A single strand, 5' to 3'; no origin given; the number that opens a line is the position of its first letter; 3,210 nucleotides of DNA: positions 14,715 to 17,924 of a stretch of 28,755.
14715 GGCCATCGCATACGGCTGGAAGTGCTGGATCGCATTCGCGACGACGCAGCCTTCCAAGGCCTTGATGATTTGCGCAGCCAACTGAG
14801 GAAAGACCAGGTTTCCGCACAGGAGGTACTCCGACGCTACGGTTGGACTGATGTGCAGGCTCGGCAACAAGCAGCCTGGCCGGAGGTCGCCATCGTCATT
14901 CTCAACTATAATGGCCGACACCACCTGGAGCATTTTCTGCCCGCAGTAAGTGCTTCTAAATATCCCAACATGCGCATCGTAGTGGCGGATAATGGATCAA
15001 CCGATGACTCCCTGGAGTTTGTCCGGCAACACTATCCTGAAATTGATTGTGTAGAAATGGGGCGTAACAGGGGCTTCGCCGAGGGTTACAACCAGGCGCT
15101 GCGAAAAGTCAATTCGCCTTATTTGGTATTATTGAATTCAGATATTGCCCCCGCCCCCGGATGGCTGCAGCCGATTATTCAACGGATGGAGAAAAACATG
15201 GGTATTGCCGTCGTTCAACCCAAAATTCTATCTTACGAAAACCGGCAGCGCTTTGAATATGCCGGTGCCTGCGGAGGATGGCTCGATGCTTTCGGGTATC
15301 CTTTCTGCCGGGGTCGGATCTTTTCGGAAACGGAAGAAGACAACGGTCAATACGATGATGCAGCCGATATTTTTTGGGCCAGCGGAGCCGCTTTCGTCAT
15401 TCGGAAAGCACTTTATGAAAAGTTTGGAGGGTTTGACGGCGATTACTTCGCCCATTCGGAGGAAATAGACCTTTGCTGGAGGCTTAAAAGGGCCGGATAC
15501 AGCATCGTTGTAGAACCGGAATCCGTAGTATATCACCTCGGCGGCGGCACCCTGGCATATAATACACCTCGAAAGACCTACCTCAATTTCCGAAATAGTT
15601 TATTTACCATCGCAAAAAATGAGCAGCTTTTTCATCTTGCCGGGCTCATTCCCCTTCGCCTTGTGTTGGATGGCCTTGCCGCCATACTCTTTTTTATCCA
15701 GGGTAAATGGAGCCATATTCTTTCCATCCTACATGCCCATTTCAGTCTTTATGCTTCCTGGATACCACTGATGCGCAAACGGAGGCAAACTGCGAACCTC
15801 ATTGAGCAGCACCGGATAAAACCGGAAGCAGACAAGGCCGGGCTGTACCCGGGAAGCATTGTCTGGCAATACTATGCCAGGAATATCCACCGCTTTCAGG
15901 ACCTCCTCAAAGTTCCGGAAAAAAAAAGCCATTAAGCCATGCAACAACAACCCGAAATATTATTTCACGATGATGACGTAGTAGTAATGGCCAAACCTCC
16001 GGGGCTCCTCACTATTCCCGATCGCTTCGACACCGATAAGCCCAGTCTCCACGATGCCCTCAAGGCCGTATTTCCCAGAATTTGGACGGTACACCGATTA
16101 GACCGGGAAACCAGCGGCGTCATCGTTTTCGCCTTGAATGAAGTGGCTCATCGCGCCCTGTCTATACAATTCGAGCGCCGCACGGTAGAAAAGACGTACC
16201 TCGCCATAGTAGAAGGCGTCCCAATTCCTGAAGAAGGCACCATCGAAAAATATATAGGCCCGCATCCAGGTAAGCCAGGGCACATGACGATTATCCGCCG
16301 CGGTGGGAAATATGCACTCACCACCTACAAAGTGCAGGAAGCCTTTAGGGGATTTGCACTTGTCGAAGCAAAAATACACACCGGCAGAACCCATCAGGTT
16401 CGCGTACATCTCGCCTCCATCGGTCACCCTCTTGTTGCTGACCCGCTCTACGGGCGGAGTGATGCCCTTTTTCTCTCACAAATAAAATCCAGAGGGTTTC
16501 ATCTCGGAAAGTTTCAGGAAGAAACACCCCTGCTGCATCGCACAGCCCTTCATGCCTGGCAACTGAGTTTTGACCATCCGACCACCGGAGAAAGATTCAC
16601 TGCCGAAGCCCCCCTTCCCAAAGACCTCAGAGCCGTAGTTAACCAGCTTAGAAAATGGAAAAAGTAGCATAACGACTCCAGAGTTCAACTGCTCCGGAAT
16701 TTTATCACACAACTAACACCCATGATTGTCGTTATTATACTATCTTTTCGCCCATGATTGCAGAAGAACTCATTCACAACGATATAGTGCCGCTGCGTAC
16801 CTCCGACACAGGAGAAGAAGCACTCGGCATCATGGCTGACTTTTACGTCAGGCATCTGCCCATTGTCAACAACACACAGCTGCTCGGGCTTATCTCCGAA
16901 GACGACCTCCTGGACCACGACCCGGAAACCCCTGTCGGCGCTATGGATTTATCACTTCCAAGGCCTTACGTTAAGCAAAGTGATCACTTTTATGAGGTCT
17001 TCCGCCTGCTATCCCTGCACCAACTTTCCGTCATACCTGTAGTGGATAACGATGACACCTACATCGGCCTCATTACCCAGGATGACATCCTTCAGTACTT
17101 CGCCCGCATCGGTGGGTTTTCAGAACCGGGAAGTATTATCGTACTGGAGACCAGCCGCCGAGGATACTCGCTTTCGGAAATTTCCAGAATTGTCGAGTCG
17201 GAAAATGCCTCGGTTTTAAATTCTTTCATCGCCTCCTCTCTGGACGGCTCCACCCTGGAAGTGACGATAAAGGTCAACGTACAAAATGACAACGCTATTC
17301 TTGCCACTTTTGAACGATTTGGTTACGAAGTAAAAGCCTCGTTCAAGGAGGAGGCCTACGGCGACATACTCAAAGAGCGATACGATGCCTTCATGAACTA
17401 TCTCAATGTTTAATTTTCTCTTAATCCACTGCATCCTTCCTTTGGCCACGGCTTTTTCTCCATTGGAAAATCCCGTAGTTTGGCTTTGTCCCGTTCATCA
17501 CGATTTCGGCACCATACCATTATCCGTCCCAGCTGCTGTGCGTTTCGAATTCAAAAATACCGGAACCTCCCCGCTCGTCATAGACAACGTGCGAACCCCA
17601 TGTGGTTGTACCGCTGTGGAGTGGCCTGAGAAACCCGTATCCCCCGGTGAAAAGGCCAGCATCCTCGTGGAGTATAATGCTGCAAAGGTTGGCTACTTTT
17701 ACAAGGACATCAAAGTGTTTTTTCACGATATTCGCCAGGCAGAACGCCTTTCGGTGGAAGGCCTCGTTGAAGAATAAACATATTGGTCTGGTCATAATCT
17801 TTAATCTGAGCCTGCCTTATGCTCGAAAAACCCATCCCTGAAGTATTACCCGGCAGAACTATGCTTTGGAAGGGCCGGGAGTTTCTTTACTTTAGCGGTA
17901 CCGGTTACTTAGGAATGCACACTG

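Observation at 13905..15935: In-frame fusion of a complete RibF (riboflavin kinase/FAD synthetase) to a complete GT2 glycosyltransferase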

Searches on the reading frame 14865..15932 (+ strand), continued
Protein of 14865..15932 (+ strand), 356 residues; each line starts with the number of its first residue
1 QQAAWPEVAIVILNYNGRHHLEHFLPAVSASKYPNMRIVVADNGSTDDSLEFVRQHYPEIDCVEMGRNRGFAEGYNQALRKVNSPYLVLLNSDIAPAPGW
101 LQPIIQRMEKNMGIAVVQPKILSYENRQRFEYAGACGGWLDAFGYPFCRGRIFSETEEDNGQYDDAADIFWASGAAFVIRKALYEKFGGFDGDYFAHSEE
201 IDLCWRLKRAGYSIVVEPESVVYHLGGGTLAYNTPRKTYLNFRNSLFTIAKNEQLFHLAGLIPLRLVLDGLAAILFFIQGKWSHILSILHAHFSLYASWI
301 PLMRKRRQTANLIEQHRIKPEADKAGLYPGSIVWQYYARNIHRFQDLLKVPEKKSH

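Call 44: find_encoding_contigs(protein=P0271, flank=6000, max_places=3)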
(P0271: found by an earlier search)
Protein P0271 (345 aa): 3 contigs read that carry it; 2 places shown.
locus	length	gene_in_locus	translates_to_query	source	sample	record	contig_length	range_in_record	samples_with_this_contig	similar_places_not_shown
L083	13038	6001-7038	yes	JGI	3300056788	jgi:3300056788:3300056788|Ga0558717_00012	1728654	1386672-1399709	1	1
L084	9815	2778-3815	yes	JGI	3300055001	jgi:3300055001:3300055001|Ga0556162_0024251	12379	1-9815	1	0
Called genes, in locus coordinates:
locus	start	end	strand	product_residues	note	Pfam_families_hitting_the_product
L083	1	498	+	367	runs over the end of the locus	PF01594:AI-2E_transport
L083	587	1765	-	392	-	PF00586:AIRS, PF02769:AIRS_C (weak)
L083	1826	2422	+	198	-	PF22381:Staph_reg_Sar_Rot (faint), PF01047:MarR (weak), PF12802:MarR_2, PF13463:HTH_27 (weak), PF22166:WHD_ArnR1 (weak)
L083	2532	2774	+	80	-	-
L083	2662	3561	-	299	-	PF00215:OMPdecase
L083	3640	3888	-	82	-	PF01106:NifU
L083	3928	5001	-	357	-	PF01883:FeS_assembly_P, PF01656:CbiA, PF02374:ArsA_ATPase (faint), PF09140:MipZ (weak), PF10609:ParA, PF13614:AAA_31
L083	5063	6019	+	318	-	PF06574:FAD_syn, PF01467:CTP_transf_like (weak), PF01687:Flavokinase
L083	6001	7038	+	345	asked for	PF00535:Glycos_transf_2, PF10111:Glyco_tranf_2_2, PF13641:Glyco_tranf_2_3, PF13632:Glyco_trans_2_3 (weak)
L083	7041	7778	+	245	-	PF00849:PseudoU_synth_2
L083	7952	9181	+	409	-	PF05977:MFS_3, PF07690:MFS_1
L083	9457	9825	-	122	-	PF04342:DMT_6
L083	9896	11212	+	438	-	PF00919:UPF0004, PF04055:Radical_SAM, PF18693:TRAM_2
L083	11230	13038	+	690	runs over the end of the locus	PF02897:Peptidase_S9_N, PF00326:Peptidase_S9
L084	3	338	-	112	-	?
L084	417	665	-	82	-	PF01106:NifU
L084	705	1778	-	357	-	PF01883:FeS_assembly_P, PF01656:CbiA, PF02374:ArsA_ATPase (faint), PF09140:MipZ (weak), PF10609:ParA, PF13614:AAA_31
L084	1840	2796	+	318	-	PF06574:FAD_syn, PF01467:CTP_transf_like (weak), PF01687:Flavokinase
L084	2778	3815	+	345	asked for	PF00535:Glycos_transf_2, PF10111:Glyco_tranf_2_2, PF13641:Glyco_tranf_2_3, PF13632:Glyco_trans_2_3 (weak)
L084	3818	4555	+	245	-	PF00849:PseudoU_synth_2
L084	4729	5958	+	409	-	PF05977:MFS_3, PF07690:MFS_1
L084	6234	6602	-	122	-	PF04342:DMT_6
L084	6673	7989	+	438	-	PF00919:UPF0004, PF04055:Radical_SAM, PF18693:TRAM_2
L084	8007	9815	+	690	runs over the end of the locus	PF02897:Peptidase_S9_N, PF00326:Peptidase_S9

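Call 45: find_encoding_contigs(protein=P0135, flank=6000, max_places=3)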
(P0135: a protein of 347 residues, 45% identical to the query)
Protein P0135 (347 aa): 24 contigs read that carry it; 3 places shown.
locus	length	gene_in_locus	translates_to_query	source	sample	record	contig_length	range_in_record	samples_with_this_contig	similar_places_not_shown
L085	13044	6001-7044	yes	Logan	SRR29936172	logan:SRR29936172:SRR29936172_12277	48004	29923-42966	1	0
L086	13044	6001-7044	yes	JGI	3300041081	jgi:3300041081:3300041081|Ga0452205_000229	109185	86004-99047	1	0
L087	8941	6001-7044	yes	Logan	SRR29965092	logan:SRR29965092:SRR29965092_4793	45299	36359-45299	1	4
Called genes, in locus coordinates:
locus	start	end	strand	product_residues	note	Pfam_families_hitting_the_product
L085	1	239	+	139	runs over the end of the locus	PF02391:MoaE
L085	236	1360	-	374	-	PF07075:NamZ_N, PF20732:NamZ_C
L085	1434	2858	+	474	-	PF00929:RNase_T, PF01541:GIY-YIG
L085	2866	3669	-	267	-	PF00215:OMPdecase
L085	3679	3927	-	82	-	PF01106:NifU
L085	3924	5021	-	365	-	PF01883:FeS_assembly_P, PF01656:CbiA, PF02374:ArsA_ATPase (faint), PF09140:MipZ, PF10609:ParA, PF13614:AAA_31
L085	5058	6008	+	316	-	PF06574:FAD_syn, PF01467:CTP_transf_like (weak), PF01687:Flavokinase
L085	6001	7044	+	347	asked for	PF00535:Glycos_transf_2, PF10111:Glyco_tranf_2_2, PF13641:Glyco_tranf_2_3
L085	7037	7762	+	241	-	PF00849:PseudoU_synth_2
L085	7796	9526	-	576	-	PF05970:PIF1, PF13245:AAA_19, PF13401:AAA_22, PF13604:AAA_30, PF18335:SH3_13 (weak), PF21530:Pif1_2B_dom, PF14493:HTH_40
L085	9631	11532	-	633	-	PF00005:ABC_tran, PF02463:SMC_N (faint), PF03193:RsgA_GTPase (faint), PF13555:AAA_29 (faint), PF13304:AAA_21 (faint), PF12848:ABC_tran_Xtn, PF00005:ABC_tran, PF16326:ABC_tran_CTD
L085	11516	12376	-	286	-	PF00809:Pterin_bind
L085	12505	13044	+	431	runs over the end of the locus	PF19425:Csd3_N2, PF01551:Peptidase_M23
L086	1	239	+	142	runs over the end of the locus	PF02391:MoaE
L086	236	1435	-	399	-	PF07075:NamZ_N, PF20732:NamZ_C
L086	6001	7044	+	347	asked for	PF00535:Glycos_transf_2, PF10111:Glyco_tranf_2_2, PF13641:Glyco_tranf_2_3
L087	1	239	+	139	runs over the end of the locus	PF02391:MoaE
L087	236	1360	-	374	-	PF07075:NamZ_N, PF20732:NamZ_C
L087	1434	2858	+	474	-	PF00929:RNase_T, PF01541:GIY-YIG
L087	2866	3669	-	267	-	PF00215:OMPdecase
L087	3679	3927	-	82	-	PF01106:NifU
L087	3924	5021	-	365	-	PF01883:FeS_assembly_P, PF01656:CbiA, PF09140:MipZ, PF10609:ParA, PF13614:AAA_31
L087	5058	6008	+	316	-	PF06574:FAD_syn, PF01467:CTP_transf_like (weak), PF01687:Flavokinase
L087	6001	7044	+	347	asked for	PF00535:Glycos_transf_2, PF10111:Glyco_tranf_2_2, PF13641:Glyco_tranf_2_3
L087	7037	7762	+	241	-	PF00849:PseudoU_synth_2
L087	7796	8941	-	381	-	?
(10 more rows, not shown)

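Call 56: search_protein_families(library=pfam, proteins=[P0133, P0145, P0168, P0181, P0184, P0208, P0213, P0218, P0226, P0237], max_evalue=0.00001)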
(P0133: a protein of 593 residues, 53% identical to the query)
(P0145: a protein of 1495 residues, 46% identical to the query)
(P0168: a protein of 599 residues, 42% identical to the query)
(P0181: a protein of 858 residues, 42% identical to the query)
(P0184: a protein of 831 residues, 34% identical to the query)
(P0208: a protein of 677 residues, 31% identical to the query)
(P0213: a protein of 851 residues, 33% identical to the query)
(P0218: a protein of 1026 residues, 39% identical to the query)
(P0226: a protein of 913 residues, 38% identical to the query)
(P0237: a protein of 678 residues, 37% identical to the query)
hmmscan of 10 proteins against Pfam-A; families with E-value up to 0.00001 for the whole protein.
P0133 (593 aa): 2 families
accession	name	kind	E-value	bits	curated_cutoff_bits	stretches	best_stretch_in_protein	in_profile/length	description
PF05096.18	Glu_cyclase_2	-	1.3e-87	293.8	22.3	1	353-591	11-249/249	Glutamine cyclotransferase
PF00535.33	Glycos_transf_2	-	1.6e-14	54.6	23.3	1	7-127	2-126/168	Glycosyl transferase family 2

P0145 (1495 aa): 8 families
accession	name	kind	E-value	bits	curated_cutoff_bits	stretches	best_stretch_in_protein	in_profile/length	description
PF22666.2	Glyco_hydro_2_N2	-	8.5e-28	97.9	27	1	719-878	8-166/167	Glycosyl hydrolase 2 galactose-binding domain-like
PF00535.33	Glycos_transf_2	-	5.4e-22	78.9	23.3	1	5-128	2-127/168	Glycosyl transferase family 2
PF18368.7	Ig_GlcNase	-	7e-20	71.6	26.3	1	1395-1493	13-105/105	Exo-beta-D-glucosaminidase Ig-fold domain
PF02837.24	Glyco_hydro_2_N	-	3.6e-11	43.7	28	1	752-827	57-133/169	Glycosyl hydrolases family 2, sugar binding domain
PF13641.12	Glyco_tranf_2_3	-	8.3e-11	42.8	27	1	4-231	4-224/230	Glycosyltransferase like family 2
PF22633.2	F5_F8_type_C_2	-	5.3e-10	40.2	27.8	1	580-654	9-91/91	NedA-like, galactose-binding domain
PF00754.31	F5_F8_type_C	-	7.5e-09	36.2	28.2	1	581-663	24-120/127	F5/8 type C domain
PF21467.3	BetaGal_gal-bd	-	1.5e-06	28.7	27.3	1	763-802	3-40/62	Beta-galactosidase, galactose-binding domain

P0168 (599 aa): 5 families
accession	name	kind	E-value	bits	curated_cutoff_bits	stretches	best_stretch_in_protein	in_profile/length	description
PF00535.33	Glycos_transf_2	-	1e-24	87.8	23.3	1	11-187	1-163/168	Glycosyl transferase family 2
PF13231.12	PMT_2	-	1.3e-17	64.9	26.1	1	433-596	1-159/160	Dolichyl-phosphate-mannose-protein mannosyltransferase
PF13641.12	Glyco_tranf_2_3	-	1.4e-16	61.7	27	1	8-229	1-212/230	Glycosyltransferase like family 2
PF13632.12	Glyco_trans_2_3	-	2.9e-11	44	27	1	90-282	1-181/198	Glycosyl transferase family group 2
PF10111.15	Glyco_tranf_2_2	-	9.6e-09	35.6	27.3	1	30-218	20-206/276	Glycosyltransferase like family 2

P0181 (858 aa): 5 families
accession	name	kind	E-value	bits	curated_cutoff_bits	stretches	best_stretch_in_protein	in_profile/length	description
PF00535.33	Glycos_transf_2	-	4.2e-24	85.8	23.3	1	8-188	1-167/168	Glycosyl transferase family 2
PF10111.15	Glyco_tranf_2_2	-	3.5e-11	43.6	27.3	1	20-229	17-220/276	Glycosyltransferase like family 2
PF13641.12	Glyco_tranf_2_3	-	1.4e-10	42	27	1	5-242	1-228/230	Glycosyltransferase like family 2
PF13632.12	Glyco_trans_2_3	-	7.6e-10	39.4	27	1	87-288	1-186/198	Glycosyl transferase family group 2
PF13231.12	PMT_2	-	4.1e-06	27.5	26.1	1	422-581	1-155/160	Dolichyl-phosphate-mannose-protein mannosyltransferase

P0184 (831 aa): 6 families
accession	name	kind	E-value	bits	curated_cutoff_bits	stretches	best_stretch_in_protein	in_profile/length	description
PF00535.33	Glycos_transf_2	-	2.1e-72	243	23.3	3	80-248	1-164/168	Glycosyl transferase family 2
PF13641.12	Glyco_tranf_2_3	-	1.3e-40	140.3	27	2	79-293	3-216/230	Glycosyltransferase like family 2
PF13632.12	Glyco_trans_2_3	-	6.1e-23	82.1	27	2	648-793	1-135/198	Glycosyl transferase family group 2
PF10111.15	Glyco_tranf_2_2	-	7.6e-21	75.2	27.3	1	575-788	7-223/276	Glycosyltransferase like family 2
PF13506.12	Glyco_transf_21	-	2.4e-11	43.9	21.7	1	640-793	25-168/174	Glycosyl transferase family 21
PF11397.14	GlcNAc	-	5.3e-09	36.4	21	0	624-781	103-270/352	Glycosyltransferase (GlcNAc)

P0208 (677 aa): 4 families
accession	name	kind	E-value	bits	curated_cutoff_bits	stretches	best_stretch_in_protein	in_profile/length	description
PF00535.33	Glycos_transf_2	-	3e-61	206.7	23.3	2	1-172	2-168/168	Glycosyl transferase family 2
PF13641.12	Glyco_tranf_2_3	-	1.8e-40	139.8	27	2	351-563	3-212/230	Glycosyltransferase like family 2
PF13632.12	Glyco_trans_2_3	-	2.2e-16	60.7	27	2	77-216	1-129/198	Glycosyl transferase family group 2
PF10111.15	Glyco_tranf_2_2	-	1.5e-10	41.5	27.3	0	352-556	1-208/276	Glycosyltransferase like family 2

P0213 (851 aa): 5 families
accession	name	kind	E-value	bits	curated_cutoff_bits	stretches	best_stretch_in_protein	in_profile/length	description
PF00535.33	Glycos_transf_2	-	3.3e-47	161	23.3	2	396-566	1-166/168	Glycosyl transferase family 2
PF13641.12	Glyco_tranf_2_3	-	2e-37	129.8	27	2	392-614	1-213/230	Glycosyltransferase like family 2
PF13632.12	Glyco_trans_2_3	-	7.6e-21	75.3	27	2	86-214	2-124/198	Glycosyl transferase family group 2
PF13506.12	Glyco_transf_21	-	4.8e-11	42.9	21.7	0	76-219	24-159/174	Glycosyl transferase family 21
PF10111.15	Glyco_tranf_2_2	-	1.1e-10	41.9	27.3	1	24-213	19-216/276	Glycosyltransferase like family 2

P0218 (1026 aa): 3 families
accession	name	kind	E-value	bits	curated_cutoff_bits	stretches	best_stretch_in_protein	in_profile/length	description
PF00535.33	Glycos_transf_2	-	9.8e-24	84.6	23.3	1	9-131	1-125/168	Glycosyl transferase family 2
PF11847.13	GT-C_AftD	-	1.3e-23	83.3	26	1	413-951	24-560/661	Alpha-(1->3)-arabinofuranosyltransferase, N-terminal GT-C domain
PF13641.12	Glyco_tranf_2_3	-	1.4e-10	42.1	27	1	6-231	1-216/230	Glycosyltransferase like family 2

P0226 (913 aa): 2 families
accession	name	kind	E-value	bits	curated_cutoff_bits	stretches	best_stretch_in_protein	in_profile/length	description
PF00535.33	Glycos_transf_2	-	4.8e-23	82.3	23.3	1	13-189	1-163/168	Glycosyl transferase family 2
PF13641.12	Glyco_tranf_2_3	-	4.5e-10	40.4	27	1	10-233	1-214/230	Glycosyltransferase like family 2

P0237 (678 aa): 7 families
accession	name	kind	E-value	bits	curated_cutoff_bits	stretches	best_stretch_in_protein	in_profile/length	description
PF00534.26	Glycos_transf_1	-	8.1e-25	87.8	26.4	1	504-653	9-169/172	Glycosyl transferases group 1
PF00535.33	Glycos_transf_2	-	1.2e-24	87.6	23.3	1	8-187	1-167/168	Glycosyl transferase family 2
PF13692.12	Glyco_trans_1_4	-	2.9e-17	63.7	27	1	512-628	4-130/142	Glycosyl transferases group 1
PF13641.12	Glyco_tranf_2_3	-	8.3e-12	46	27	1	5-230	1-216/230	Glycosyltransferase like family 2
PF13632.12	Glyco_trans_2_3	-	1.8e-10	41.4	27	1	86-244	1-140/198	Glycosyl transferase family group 2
PF10111.15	Glyco_tranf_2_2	-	3.9e-09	36.8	27.3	1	27-224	20-215/276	Glycosyltransferase like family 2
PF13524.12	Glyco_trans_1_2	-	1.8e-06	28.4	25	1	532-658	6-130/144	Glycosyl transferase-like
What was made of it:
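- On Polyprenyl-phosphate or lipid-linked-acceptor membrane GT2s (GtrB/DPMS-like or WbbL/GlfT-like mode of action): Family members are fused to GT-C domains (call 56).
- This GT2 family also occurs fused to many other partners: GT-C PMT_2 and AftD domains, GT1, a second GT2, glutaminyl cyclase and GH2 (call 56). The other fusion partners of the family are glycan enzymes, not flavin enzymes (call 56).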

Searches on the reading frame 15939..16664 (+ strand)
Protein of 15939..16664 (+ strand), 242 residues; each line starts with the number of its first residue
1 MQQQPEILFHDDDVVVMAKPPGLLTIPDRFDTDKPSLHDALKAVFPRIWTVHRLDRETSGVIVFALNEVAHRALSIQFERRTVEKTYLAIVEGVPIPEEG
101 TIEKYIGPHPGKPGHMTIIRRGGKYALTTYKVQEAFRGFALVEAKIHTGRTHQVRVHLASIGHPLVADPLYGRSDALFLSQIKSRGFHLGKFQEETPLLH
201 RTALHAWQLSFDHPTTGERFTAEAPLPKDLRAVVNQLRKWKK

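Call 33: search_protein_families(library=pfam, proteins=[window:15939-16664:+], max_evalue=0.00001)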
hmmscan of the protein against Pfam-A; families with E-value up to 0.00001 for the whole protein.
window:15939-16664:+ (242 aa): 1 family
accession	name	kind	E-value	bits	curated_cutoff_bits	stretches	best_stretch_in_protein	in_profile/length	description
PF00849.27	PseudoU_synth_2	-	6.4e-32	111.3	26.8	1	13-160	1-152/152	RNA pseudouridylate synthase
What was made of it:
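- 15939..16667 (+): RluA-family pseudouridine synthase gene, starting 4 bp after the fusion's stop codon; a conserved operon partner. Pfam PseudoU_synth_2 (call 33).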

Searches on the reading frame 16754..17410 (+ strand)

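Call 33: search_protein_families(library=pfam, proteins=[window:16754-17410:+], max_evalue=0.00001)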
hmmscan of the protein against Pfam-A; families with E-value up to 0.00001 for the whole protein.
window:16754-17410:+ (219 aa): 1 family
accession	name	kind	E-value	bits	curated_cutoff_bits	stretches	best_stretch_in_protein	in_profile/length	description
PF00571.33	CBS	-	2.3e-18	66.7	24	2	4-55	2-54/57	CBS domain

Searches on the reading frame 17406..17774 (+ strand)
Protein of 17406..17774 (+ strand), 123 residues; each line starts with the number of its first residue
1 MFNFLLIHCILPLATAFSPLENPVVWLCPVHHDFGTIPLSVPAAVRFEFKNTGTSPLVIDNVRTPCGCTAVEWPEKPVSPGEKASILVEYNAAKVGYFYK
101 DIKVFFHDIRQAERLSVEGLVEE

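Call 33: search_protein_families(library=pfam, proteins=[window:17406-17774:+], max_evalue=0.00001)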
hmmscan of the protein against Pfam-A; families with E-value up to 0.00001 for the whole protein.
window:17406-17774:+ (123 aa): 2 families
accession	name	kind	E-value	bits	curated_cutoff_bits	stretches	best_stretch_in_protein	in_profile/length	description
PF07610.17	DUF1573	-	6.2e-28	97.1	26.1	1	31-121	7-98/98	Protein of unknown function (DUF1573)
PF22544.2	HYDIN_VesB_CFA65-like_Ig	-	1.5e-13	51.2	25.5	1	29-119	7-99/100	HYDIN/CFA65/VesB-like, Ig-like domain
